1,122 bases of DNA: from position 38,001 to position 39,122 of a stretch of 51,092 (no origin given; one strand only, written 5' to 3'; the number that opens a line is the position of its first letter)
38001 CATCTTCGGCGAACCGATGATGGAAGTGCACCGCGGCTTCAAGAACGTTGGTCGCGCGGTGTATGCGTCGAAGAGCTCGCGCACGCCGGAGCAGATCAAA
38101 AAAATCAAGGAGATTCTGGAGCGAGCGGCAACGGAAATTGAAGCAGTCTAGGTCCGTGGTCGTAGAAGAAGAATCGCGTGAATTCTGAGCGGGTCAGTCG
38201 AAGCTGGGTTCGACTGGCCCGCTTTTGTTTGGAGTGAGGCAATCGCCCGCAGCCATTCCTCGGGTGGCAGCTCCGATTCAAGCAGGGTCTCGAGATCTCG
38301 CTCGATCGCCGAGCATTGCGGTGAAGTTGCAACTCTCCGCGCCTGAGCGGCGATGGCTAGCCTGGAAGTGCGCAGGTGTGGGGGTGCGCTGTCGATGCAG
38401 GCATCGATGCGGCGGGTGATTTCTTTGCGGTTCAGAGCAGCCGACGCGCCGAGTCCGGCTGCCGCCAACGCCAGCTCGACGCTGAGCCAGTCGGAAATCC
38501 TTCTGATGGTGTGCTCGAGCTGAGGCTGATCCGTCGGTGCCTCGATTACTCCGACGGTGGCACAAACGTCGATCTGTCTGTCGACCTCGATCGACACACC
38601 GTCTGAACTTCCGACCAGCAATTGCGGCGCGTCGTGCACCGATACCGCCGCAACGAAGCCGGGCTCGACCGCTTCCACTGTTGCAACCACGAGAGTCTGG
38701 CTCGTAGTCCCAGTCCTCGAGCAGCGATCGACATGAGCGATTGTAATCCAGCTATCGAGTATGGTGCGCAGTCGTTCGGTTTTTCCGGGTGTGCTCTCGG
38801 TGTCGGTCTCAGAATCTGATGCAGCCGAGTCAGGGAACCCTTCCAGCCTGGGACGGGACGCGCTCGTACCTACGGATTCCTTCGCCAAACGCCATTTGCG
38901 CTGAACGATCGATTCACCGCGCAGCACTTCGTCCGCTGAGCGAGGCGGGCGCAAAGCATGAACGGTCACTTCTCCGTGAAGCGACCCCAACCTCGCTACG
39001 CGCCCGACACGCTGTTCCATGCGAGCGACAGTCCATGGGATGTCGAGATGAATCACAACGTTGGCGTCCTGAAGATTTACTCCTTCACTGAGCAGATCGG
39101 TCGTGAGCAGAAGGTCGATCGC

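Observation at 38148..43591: Overlapping operon of a PglX/Eco57I-like N6-adenine methyltransferase and an SNF2 helicase, with no nuclease and no known partner genes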

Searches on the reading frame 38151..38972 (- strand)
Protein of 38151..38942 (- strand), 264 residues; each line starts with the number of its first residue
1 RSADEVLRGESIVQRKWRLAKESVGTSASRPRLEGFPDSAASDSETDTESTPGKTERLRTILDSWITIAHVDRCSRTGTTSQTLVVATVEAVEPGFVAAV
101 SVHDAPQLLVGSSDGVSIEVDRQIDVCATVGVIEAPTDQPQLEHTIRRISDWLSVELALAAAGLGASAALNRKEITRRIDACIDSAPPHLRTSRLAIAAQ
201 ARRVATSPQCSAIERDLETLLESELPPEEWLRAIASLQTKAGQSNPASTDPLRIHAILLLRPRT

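Call 16: search_protein_families(library=pfam, proteins=[window:38151-38942:-], max_evalue=5)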
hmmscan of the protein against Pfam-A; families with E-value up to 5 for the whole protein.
window:38151-38942:- (264 aa): 0 families

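Call 17: search_protein_families(library=padloc, proteins=[window:38151-38942:-], max_evalue=1)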
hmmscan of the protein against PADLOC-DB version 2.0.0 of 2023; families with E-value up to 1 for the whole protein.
window:38151-38942:- (264 aa): 0 families

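Call 37: predict_structure(alignment_id=A4)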
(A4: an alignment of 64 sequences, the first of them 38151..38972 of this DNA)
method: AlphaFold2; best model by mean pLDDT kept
length: 274 residues; sequences in the alignment: 64
mean_pLDDT: 82.0   pTM: 0.60
mean pLDDT of the five models: 82.0, 80.8, 80.1, 79.9, 78.8
residues with pLDDT >= 90: 144; 70-90: 68; 50-70: 37; < 50: 25
segments of 3 or more residues with pLDDT < 50: 1-5, 36-55
pLDDT, mean of each block of 10 residues (from residue 1): 55 75 75 55 40 58 92 77 59 89 96 93 95 94 94 97 90 68 93 96 95 88 87 96 91 66 95 92
secondary structure, 60 per line:
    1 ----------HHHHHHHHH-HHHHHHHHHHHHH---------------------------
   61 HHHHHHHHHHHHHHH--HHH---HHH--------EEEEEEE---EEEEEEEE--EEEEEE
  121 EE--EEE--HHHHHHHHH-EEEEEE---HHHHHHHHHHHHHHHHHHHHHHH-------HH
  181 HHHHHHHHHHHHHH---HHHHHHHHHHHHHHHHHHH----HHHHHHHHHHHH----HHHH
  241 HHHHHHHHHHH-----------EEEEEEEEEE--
elements in order: H11-19 H21-33 H61-75 E95-101 E105-112 E115-122 E125-127 H130-138 E140-145 H149-171 H179-194 H198-216 H221-232 H237-251 E263-272

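Call 45: fold_search(model_id=the predicted structure, library=pdb)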
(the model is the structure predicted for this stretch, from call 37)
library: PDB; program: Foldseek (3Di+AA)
matches with E <= 10: 87; with E <= 0.001: 0
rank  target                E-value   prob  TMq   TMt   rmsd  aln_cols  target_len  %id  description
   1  2lse_MODEL_1_A        6.3e-01  0.30  0.15  0.32   9.6        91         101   21  Solution NMR Structure of De Novo Designed Four Helix Bundle Protein, Northeast Structural Genomics Consortium (released 2012-06-27)
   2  4cn4_A                1.1e+00  0.04  0.12  0.06  18.3       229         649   14  GlgE isoform 1 from Streptomyces coelicolor E423A mutant with 2-deoxy- 2-fluoro-beta-maltosyl modification (released 2014-05-21)
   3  7b93_V                1.3e+00  0.15  0.14  0.29  15.8        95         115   16  Cryo-EM structure of mitochondrial complex I from Mus musculus inhibited by IACS-2858 at 3.0 A (released 2021-05-26)
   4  6gcs_F                1.4e+00  0.20  0.15  0.29  15.5        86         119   15  Cryo-EM structure of respiratory complex I from Yarrowia lipolytica (released 2018-10-10)
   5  6zr2_V                1.6e+00  0.14  0.14  0.28  15.5        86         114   16  Cryo-EM structure of respiratory complex I in the active state from Mus musculus at 3.1 A (released 2020-10-21)
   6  7qsk_V                1.8e+00  0.14  0.15  0.30  15.9        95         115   17  Bovine complex I in lipid nanodisc, Active-Q10 (released 2022-05-25)
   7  9f5x_I                1.8e+00  0.08  0.15  0.27  17.5       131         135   15  Structure of the Chlamydomonas reinhardtii respiratory supercomplex I1 III2 IV2 (released 2025-03-12)
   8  7w5z_5B               1.9e+00  0.03  0.14  0.08  25.8       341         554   12  Cryo-EM structure of Tetrahymena thermophila mitochondrial complex IV, composite dimer model (released 2022-04-06)
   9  2x0c                  2.0e+00  0.10  0.14  0.13  17.9       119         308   15  Crystal Structure of the R7R8 domains of Talin (released 2010-07-07)
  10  3d3y                  2.1e+00  0.05  0.18  0.13  14.6       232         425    9  Crystal structure of a conserved protein from Enterococcus faecalis V583 (released 2008-07-15)
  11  9a7y_A                2.5e+00  0.04  0.20  0.14  18.3       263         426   10  Integrative model of YMFF-YMFH by crosslinking MS and deep learning (released 2024-09-18)
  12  8ud1_1V               2.7e+00  0.11  0.15  0.30  15.8        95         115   16  High resolution in-situ structure of complex I in respiratory supercomplex (composite) (released 2024-06-19)
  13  8pw5_V1               2.8e+00  0.10  0.15  0.30  15.9        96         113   17  CS respirasome from murine liver (released 2024-04-24)
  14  7vw0_A                2.8e+00  0.08  0.13  0.31  12.0        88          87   16  Structure of a dimeric periplasmic protein (released 2022-01-26)
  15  5l0f_A                3.0e+00  0.09  0.16  0.22  12.8        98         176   15  Human metavinculin quadruple mutant (residues 959-1134) (released 2016-08-31)
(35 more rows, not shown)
